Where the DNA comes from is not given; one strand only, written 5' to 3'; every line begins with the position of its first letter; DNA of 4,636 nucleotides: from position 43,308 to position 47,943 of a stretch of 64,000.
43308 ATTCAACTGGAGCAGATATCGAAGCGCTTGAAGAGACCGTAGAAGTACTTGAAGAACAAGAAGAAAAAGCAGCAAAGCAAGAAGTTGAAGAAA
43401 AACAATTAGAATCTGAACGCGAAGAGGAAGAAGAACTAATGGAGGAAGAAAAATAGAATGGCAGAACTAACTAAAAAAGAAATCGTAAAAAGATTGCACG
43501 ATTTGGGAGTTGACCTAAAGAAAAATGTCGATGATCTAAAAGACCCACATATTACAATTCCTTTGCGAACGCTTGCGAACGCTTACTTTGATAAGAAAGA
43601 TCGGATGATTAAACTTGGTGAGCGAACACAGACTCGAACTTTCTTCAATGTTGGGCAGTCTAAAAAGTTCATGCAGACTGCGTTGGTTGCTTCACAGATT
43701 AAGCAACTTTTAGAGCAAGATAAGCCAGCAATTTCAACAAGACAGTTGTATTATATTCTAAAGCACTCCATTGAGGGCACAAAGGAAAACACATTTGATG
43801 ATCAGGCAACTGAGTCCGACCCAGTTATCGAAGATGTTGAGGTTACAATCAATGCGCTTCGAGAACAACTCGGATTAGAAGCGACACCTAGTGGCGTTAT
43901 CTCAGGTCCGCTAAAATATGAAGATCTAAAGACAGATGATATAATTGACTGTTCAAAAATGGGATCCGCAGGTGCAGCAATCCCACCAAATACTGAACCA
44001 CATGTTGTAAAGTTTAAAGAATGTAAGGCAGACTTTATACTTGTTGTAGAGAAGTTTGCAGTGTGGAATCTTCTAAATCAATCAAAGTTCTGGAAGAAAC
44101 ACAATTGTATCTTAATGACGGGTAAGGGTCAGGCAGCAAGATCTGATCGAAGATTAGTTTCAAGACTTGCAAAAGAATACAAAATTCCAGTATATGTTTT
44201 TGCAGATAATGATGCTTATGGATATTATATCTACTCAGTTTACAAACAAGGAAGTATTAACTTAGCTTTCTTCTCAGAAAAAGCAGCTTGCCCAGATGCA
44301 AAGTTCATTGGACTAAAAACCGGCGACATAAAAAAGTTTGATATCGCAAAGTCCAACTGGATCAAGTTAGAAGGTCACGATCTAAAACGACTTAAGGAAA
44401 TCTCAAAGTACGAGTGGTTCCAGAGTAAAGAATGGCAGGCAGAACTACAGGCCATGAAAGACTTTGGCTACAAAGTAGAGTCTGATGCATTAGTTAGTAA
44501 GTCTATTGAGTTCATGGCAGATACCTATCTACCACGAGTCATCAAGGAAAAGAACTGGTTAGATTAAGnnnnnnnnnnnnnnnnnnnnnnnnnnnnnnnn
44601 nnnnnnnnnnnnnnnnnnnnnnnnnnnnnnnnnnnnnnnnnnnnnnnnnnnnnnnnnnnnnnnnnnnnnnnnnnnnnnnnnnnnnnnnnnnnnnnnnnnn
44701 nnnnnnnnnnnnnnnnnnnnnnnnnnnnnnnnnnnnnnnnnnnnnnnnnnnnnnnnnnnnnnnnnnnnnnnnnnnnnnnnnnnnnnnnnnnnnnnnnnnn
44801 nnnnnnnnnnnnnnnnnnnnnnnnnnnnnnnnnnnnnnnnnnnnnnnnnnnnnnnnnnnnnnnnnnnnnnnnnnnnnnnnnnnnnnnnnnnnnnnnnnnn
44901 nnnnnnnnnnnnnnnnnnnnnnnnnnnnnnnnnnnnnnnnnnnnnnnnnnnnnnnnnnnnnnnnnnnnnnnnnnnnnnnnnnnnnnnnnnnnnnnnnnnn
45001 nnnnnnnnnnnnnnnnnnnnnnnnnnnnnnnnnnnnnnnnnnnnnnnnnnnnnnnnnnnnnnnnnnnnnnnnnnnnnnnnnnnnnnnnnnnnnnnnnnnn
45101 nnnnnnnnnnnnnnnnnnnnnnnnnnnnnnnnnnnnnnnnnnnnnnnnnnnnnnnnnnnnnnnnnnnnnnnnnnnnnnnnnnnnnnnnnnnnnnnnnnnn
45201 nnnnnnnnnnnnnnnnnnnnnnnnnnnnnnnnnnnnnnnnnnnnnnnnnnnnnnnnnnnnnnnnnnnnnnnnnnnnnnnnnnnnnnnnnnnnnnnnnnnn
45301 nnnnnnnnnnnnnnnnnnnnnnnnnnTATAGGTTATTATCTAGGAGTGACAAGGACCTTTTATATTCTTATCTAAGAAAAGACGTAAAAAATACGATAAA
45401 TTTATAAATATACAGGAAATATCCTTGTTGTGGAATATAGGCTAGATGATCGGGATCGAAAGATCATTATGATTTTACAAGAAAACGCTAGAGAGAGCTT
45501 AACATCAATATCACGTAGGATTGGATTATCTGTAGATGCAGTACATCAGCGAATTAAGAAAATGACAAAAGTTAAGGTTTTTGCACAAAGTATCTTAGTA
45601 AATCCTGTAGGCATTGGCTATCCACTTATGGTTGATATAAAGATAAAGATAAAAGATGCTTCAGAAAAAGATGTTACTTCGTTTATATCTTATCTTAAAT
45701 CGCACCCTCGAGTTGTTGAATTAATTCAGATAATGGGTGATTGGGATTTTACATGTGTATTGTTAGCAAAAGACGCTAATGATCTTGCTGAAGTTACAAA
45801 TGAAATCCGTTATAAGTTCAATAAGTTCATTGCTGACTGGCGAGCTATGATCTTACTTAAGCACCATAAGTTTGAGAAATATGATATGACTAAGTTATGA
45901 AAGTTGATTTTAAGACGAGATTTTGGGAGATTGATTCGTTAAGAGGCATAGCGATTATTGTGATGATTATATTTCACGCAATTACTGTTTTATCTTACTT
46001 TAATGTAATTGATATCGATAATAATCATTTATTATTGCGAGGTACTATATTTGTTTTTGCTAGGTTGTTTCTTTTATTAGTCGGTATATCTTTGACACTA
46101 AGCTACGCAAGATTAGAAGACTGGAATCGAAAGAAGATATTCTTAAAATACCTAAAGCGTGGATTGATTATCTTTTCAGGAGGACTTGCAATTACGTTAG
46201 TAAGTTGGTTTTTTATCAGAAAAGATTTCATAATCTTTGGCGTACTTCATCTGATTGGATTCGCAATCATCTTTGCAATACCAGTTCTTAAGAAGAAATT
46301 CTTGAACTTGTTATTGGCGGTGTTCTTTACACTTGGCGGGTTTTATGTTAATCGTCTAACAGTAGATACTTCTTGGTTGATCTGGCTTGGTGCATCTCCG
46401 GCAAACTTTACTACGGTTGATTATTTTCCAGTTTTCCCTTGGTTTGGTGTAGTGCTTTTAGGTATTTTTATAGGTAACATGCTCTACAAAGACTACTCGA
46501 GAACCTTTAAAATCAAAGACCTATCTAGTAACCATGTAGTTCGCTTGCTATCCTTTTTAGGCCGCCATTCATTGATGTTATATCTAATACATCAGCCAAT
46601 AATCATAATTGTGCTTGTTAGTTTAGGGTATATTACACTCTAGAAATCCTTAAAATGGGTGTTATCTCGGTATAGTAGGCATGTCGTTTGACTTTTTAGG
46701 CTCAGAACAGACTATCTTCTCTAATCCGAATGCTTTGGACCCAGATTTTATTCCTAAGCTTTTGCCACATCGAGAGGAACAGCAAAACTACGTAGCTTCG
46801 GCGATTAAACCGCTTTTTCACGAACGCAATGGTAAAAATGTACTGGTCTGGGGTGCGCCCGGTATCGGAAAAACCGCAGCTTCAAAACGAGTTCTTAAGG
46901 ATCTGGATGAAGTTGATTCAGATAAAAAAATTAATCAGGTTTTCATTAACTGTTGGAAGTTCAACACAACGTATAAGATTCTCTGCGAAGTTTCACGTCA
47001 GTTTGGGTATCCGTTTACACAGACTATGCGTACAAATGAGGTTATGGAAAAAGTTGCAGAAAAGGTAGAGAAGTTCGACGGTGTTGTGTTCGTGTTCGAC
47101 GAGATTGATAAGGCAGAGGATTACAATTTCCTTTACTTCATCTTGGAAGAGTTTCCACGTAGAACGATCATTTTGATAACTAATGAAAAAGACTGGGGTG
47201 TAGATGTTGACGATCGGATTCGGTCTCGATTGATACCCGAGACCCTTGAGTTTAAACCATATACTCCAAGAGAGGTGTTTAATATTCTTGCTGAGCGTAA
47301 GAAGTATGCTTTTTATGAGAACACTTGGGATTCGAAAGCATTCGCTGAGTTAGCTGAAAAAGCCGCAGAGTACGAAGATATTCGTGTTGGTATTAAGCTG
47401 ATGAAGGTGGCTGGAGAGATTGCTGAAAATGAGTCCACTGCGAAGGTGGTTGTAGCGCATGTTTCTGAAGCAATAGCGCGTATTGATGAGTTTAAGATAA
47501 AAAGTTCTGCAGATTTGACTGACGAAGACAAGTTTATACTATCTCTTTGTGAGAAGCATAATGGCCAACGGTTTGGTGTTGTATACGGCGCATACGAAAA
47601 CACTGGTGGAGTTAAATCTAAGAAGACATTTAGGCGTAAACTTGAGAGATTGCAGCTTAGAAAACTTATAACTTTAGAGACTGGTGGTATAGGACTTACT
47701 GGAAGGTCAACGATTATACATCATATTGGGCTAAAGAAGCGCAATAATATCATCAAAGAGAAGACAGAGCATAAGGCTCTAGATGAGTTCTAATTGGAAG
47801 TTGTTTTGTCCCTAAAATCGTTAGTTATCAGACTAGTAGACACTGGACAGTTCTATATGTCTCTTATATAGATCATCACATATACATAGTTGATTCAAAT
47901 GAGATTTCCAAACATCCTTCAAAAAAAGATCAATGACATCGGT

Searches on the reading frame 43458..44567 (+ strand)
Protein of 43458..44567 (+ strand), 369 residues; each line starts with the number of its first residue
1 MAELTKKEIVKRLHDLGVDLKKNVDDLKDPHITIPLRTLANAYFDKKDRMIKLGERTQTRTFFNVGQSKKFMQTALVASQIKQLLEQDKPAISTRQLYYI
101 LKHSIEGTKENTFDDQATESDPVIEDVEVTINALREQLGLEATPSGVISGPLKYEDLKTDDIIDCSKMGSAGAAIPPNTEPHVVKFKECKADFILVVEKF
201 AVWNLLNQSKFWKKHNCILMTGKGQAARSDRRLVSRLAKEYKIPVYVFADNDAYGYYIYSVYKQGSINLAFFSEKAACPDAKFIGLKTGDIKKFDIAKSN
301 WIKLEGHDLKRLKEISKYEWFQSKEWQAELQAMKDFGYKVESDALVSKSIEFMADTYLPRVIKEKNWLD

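Call 61: search_protein_families(library=pfam, proteins=[window:43458-44567:+], max_evalue=0.00001)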
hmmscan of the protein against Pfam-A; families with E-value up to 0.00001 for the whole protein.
window:43458-44567:+ (369 aa): 2 families
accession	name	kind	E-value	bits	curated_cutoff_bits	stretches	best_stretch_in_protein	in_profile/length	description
PF21180.3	TOP6A-Spo11_Toprim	-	8e-57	192.4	24.1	1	193-360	1-168/170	Topoisomerase 6 subunit A/Spo11, Toprim domain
PF04406.19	TP6A_N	-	5.2e-12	45.8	26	1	69-139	1-61/62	Type IIB DNA topoisomerase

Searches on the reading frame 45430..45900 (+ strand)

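Call 57: search_protein_families(library=pfam, proteins=[window:45430-45900:+])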
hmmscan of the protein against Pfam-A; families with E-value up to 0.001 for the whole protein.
window:45430-45900:+ (156 aa): 3 families
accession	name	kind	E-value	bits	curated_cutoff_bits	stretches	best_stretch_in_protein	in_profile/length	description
PF13404.12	HTH_AsnC-type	-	1e-13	51.3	27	1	5-45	1-41/42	AsnC-type helix-turn-helix domain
PF13412.12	HTH_24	-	4.1e-11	42.7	21.9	1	5-47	1-43/48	Winged helix-turn-helix DNA-binding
PF01037.27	AsnC_trans_reg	-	3.6e-08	33.6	25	1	72-127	3-57/73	Lrp/AsnC ligand binding domain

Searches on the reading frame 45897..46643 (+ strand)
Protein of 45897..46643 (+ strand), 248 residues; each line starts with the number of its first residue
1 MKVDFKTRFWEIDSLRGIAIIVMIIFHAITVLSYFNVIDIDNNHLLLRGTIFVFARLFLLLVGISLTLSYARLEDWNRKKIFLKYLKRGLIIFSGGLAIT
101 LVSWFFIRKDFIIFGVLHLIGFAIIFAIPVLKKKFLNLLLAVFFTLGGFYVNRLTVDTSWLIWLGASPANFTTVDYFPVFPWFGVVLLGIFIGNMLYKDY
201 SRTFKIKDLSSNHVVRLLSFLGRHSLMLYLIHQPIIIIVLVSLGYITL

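Call 61: search_protein_families(library=pfam, proteins=[window:45897-46643:+], max_evalue=0.00001)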
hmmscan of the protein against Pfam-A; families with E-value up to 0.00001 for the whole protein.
window:45897-46643:+ (248 aa): 2 families
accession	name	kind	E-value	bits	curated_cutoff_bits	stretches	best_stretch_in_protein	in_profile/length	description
PF07786.18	HGSNAT_cat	-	7.9e-68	228.7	22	1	8-234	1-222/222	Heparan-alpha-glucosaminide N-acetyltransferase, catalytic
PF01757.29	Acyl_transf_3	-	2.2e-09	37.3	31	0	11-107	3-89/326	Acyltransferase domain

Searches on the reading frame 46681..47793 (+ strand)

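Call 62: search_protein_families(library=pfam, proteins=[window:46681-47793:+], max_evalue=0.001)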
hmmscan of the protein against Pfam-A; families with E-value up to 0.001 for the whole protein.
window:46681-47793:+ (370 aa): 8 families
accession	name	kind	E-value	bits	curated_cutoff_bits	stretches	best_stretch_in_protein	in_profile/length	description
PF22703.2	Cdc6_lid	-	9.3e-13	48.3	27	1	201-265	2-67/68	Cdc6 AAA+ ATPase-type lid domain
PF13401.12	AAA_22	-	5.2e-10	40.2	27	1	50-151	4-104/130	AAA domain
PF13191.12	AAA_16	-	4.7e-08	34.2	32.6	1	28-149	2-150/167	AAA ATPase domain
PF00931.28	NB-ARC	-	1.2e-05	25.1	23.5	1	36-168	3-135/248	NB-ARC domain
PF00004.35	AAA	-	2e-05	25.5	21.2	1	54-171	1-112/131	ATPase family associated with various cellular activities (AAA)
PF05621.17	TniB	-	0.00014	21.8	22.4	1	52-146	36-132/189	Bacterial TniB protein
PF07728.20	AAA_5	-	0.00048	20.6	22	0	53-147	1-80/139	AAA domain (dynein-related subfamily)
PF13479.12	AAA_24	-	0.00079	19.8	27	0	51-152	2-83/195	AAA domain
